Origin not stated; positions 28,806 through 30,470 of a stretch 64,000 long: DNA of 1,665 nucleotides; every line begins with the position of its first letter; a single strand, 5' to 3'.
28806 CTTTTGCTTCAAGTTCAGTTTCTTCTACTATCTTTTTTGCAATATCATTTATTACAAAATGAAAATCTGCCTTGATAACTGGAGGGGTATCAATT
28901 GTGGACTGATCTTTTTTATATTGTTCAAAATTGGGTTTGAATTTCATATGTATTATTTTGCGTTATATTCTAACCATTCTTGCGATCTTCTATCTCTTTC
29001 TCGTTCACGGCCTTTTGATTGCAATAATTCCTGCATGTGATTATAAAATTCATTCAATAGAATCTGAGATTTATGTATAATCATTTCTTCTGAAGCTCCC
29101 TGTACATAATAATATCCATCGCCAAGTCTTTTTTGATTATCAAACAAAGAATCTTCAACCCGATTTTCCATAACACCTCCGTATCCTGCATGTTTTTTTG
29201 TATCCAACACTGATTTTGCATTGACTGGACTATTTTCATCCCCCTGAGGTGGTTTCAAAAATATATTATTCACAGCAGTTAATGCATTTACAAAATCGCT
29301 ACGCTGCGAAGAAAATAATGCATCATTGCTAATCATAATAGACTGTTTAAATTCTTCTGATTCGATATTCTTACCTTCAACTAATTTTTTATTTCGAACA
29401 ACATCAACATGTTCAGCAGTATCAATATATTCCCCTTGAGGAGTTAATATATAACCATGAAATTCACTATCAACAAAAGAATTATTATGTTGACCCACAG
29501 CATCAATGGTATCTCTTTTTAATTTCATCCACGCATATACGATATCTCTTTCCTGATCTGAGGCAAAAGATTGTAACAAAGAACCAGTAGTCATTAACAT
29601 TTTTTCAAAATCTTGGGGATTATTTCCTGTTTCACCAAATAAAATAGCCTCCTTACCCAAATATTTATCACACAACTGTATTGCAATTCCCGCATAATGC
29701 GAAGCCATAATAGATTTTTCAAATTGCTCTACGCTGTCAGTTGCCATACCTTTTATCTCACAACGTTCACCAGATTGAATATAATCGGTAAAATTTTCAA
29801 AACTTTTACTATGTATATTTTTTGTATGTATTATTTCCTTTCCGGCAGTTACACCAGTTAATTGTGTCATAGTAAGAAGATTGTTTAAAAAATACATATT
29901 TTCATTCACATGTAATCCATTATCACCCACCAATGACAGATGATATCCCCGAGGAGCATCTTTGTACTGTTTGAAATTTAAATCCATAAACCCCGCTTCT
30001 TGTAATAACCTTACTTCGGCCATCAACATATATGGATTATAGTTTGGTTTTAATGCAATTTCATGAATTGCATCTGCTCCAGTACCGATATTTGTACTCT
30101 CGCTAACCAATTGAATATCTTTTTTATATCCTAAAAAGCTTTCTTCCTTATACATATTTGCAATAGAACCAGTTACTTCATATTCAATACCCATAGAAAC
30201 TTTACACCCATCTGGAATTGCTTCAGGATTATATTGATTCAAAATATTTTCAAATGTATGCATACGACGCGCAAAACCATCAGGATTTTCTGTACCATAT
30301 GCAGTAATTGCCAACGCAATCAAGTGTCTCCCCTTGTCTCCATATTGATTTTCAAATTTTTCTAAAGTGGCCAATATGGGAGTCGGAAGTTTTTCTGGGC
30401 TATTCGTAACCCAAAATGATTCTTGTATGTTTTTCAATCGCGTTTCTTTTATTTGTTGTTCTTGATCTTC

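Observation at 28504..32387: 1144-aa cytoplasmic protein with glutamine-synthetase-fold amidoligase-like motifs and an N-terminal coiled coil, paired with a 147-aa protein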

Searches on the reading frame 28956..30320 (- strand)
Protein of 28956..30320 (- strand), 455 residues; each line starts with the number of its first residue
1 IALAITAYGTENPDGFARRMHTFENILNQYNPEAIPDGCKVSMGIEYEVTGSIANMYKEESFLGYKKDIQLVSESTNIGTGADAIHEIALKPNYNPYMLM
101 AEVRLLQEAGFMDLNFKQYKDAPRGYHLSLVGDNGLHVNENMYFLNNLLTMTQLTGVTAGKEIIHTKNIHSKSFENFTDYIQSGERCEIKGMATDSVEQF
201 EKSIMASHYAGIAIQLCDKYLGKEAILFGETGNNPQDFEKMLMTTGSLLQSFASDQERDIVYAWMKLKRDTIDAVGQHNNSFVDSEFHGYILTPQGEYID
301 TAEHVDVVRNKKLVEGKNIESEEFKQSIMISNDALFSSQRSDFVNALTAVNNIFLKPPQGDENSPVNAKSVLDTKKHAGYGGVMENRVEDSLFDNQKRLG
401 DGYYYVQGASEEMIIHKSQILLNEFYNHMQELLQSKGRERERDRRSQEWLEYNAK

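Call 30: search_solved_structures(query=A3, max_evalue=10, show_alignments=3)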
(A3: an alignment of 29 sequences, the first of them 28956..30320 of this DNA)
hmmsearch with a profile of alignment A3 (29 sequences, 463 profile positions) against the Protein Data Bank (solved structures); distinct sequences matched with E-value up to 10: 1.
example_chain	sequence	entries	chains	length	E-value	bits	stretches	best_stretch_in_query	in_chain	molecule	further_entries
9hcj_40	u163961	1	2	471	0.17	13.9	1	291-400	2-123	WD40 repeat-containing protein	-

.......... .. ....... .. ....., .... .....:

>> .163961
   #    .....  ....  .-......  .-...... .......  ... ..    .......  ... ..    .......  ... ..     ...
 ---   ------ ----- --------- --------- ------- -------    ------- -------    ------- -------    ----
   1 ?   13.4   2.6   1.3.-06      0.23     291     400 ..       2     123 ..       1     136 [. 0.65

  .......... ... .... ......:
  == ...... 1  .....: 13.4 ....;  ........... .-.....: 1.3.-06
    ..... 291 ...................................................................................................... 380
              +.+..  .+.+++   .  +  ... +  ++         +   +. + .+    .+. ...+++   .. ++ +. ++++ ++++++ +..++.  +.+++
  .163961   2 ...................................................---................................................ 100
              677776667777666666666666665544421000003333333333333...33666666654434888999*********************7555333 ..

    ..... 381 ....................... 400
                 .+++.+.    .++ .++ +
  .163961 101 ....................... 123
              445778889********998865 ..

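Call 31: search_protein_families(library=pfam, alignment_id=A3, max_evalue=10)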
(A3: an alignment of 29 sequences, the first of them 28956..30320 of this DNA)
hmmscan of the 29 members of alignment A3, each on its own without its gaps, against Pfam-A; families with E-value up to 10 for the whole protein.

A. member 1, window:28956-30320:- (455 aa): 0 families

B. families by the number of members that match (of 29 scanned): 19 families
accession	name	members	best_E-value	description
PF18106.7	Rol_Rep_N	2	0.058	Rolling Circle replication initiation protein N-terminal domain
PF23954.1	DUF7283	2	0.086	Family of unknown function (DUF7283)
PF16713.10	EAGR_box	1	0.00085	Enriched in aromatic and glycine Residues box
PF03041.19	Baculo_LEF-2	1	0.0041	lef-2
PF24988.1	NEW1_HB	1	0.017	NEW1 helical bundle domain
PF11547.14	E3_UbLigase_EDD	1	0.024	E3 ubiquitin ligase EDD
PF22506.2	Cj1289-like_C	1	0.034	Cj1289-like, C-terminal domain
PF08979.16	DUF1894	1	0.053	Domain of unknown function (DUF1894)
PF17965.7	MucBP_2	1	0.056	Mucin binding domain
PF22968.2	RNF34L-like_3rd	1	0.075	E3 ubiquitin-protein ligase rififylin-like domain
PF00611.28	FCH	1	0.1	Fes/CIP4, and EFC/F-BAR homology domain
PF18881.5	DUF5646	1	0.11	Family of unknown function (DUF5646)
PF09765.14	FANCL_d1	1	0.13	FANCL UBC-like domain 1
PF15976.11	CooC_C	1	0.14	CS1-pili formation C-terminal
PF07999.17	RHSP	1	0.18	Retrotransposon hot spot protein, P-loop domain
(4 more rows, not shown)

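Call 32: find_homologous_proteins(query=A3, max_evalue=0.001)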
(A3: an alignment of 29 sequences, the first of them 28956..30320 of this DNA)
Query A3 (29 sequences) (455 aa, profile of the alignment): 9 proteins with E <= 0.001 among 8000 candidates.
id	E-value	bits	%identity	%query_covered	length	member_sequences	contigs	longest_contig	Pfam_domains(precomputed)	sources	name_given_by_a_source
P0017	3.3e-166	572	60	97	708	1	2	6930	-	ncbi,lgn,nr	ncbi:MAG: hypothetical protein KBB54_03280 [Candidatus Pacebacteria bacterium]|nr:hypothetical prote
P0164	8.8e-164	564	60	97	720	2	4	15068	-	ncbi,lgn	-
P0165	1.1e-160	554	59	97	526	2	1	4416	-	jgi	jgi:hypothetical protein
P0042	2.6e-146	506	45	96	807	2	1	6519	-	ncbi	-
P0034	4.9e-141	489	54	91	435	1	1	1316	-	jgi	jgi:hypothetical protein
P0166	1.8e-123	431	63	75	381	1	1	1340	-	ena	-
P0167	2.0e-104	368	59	70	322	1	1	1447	-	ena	-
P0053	1.1e-77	280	50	62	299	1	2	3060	-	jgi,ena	-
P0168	4.6e-77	278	46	63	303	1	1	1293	-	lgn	-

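Call 36: predict_structure(alignment_id=A3)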
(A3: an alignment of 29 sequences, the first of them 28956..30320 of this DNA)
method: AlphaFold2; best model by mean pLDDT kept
length: 455 residues; sequences in the alignment: 29
mean_pLDDT: 88.4   pTM: 0.90
mean pLDDT of the five models: 88.4, 87.6, 86.9, 86.9, 86.8
residues with pLDDT >= 90: 299; 70-90: 114; 50-70: 41; < 50: 1
segments of 3 or more residues with pLDDT < 50: none
pLDDT, mean of each block of 10 residues (from residue 1): 92 93 93 93 94 88 90 90 87 93 96 93 94 90 97 91 91 66 78 93 97 96 77 91 93 95 96 94 91 83 86 79 93 95 95 73 62 89 89 83 91 95 96 76 68 72
secondary structure, 60 per line:
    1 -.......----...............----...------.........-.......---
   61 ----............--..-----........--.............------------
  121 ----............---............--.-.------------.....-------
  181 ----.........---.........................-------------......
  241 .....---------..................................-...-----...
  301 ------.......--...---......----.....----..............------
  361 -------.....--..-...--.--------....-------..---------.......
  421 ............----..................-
elements in order: H2-8 H13-27 E41-49 H51-57 H65-76 E86-93 H96-108 E125-136 H140-151 E169-173 E185-193 H197-221 H235-245 H255-288 E290-292 E298-300 H307-313 H322-327 H332-336 H341-354 H368-372 H392-395 H414-432 H437-454

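Call 51: fold_search(model_id=the predicted structure, library=viral)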
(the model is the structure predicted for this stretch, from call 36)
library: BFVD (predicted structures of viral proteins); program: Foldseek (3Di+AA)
matches with E <= 10: 164; with E <= 0.001: 1
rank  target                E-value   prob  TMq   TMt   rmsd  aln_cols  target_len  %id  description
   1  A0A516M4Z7            6.1e-04  1.00  0.26  0.35  11.4       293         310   11  (no name in the UniProt tables at hand)
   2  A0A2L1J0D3            5.7e-03  0.99  0.23  0.23  10.9       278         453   14  Glutamine amidotransferase domain protein [Mycobacterium phage Tesla]
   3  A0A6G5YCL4            6.9e-03  1.00  0.23  0.30  14.1       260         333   13  (no name in the UniProt tables at hand)
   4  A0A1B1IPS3            9.5e-03  0.97  0.23  0.22  13.5       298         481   14  (no name in the UniProt tables at hand)
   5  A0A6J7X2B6            1.2e-02  0.93  0.22  0.24  11.1       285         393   12  LIM domain containing protein [uncultured Caudovirales phage]
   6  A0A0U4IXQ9            1.3e-02  0.93  0.21  0.27  14.0       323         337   10  Amidoligase [Arthrobacter phage Salgado]
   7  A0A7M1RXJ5            1.6e-02  0.96  0.26  0.24  11.6       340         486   12  Amidoligase enzyme [uncultured phage cr108_1]
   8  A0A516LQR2            2.1e-02  0.93  0.21  0.22  11.5       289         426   11  (no name in the UniProt tables at hand)
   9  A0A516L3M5            2.5e-02  0.91  0.21  0.29  12.6       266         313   10  (no name in the UniProt tables at hand)
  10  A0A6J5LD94            3.0e-02  0.93  0.22  0.36  11.7       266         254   11  Amidoligase enzyme [uncultured Caudovirales phage]
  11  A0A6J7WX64            4.3e-02  0.98  0.22  0.20   8.2       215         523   10  Amidoligase enzyme [uncultured Caudovirales phage]
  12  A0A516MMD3            4.3e-02  0.89  0.22  0.31  11.9       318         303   10  (no name in the UniProt tables at hand)
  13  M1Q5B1                5.0e-02  0.38  0.20  0.16  25.2       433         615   11  (no name in the UniProt tables at hand)
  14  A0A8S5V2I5            6.6e-02  0.69  0.23  0.23  12.6       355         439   12  Putative amidoligase enzyme [CrAss-like virus sp. ctelJ1]
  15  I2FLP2                6.9e-02  0.63  0.21  0.24  15.4       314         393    8  Amidoligase [Pseudomonas phage tf]
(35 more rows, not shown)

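Call 95: search_protein_families(library=phrogs, alignment_id=A3, max_evalue=1)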
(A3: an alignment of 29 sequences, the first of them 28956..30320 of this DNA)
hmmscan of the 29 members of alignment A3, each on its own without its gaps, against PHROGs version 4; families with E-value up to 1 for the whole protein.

A. member 1, window:28956-30320:- (455 aa): 0 families

B. families by the number of members that match (of 29 scanned): 24 families
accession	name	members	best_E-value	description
phrog_19610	-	1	0.0012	-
phrog_18150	-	1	0.003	-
phrog_31341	-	1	0.012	-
phrog_11499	-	1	0.025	-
phrog_11058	-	1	0.057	-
phrog_24926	-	1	0.06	-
phrog_19639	-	1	0.094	-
phrog_20347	-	1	0.12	-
phrog_1347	-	1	0.12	-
phrog_8385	-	1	0.14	-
phrog_10740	-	1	0.15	-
phrog_33181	-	1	0.17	-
phrog_657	-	1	0.2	-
phrog_10742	-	1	0.2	-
phrog_31092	-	1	0.23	-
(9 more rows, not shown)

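Call 96: search_protein_families(library=ncbifam, alignment_id=A3, max_evalue=1)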
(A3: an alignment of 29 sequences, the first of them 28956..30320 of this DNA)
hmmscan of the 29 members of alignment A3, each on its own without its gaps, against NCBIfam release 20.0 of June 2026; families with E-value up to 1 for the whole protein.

A. member 1, window:28956-30320:- (455 aa): 0 families

B. families by the number of members that match (of 29 scanned): 11 families
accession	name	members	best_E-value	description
TIGR03834.1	EAGR_box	1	0.012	EAGR box-containing protein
NF001222.0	PRK00199.1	1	0.029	integration host factor subunit beta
NF007557.0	PRK10178.1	1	0.039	D-alanyl-D-alanine dipeptidase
NF045668.1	pterin_aldehy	1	0.087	molybdopterin-dependent aldehyde oxidoreductase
TIGR00988.1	hip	1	0.091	integration host factor subunit beta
NF006589.0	PRK09121.1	1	0.099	methionine synthase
NF008508.1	PRK11425.1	1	0.11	PTS N-acetylgalactosamine transporter subunit IIB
NF052339.1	hydrazine_alpha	1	0.12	hydrazine synthase subunit alpha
NF005994.0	PRK08118.1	1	0.14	DNA topology modulation protein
NF053787.1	GlcN_PG_synth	1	0.15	N-acetylglucosaminyl phosphatidylglycerol synthase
NF033096.2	bla1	1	0.15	class A beta-lactamase Bla1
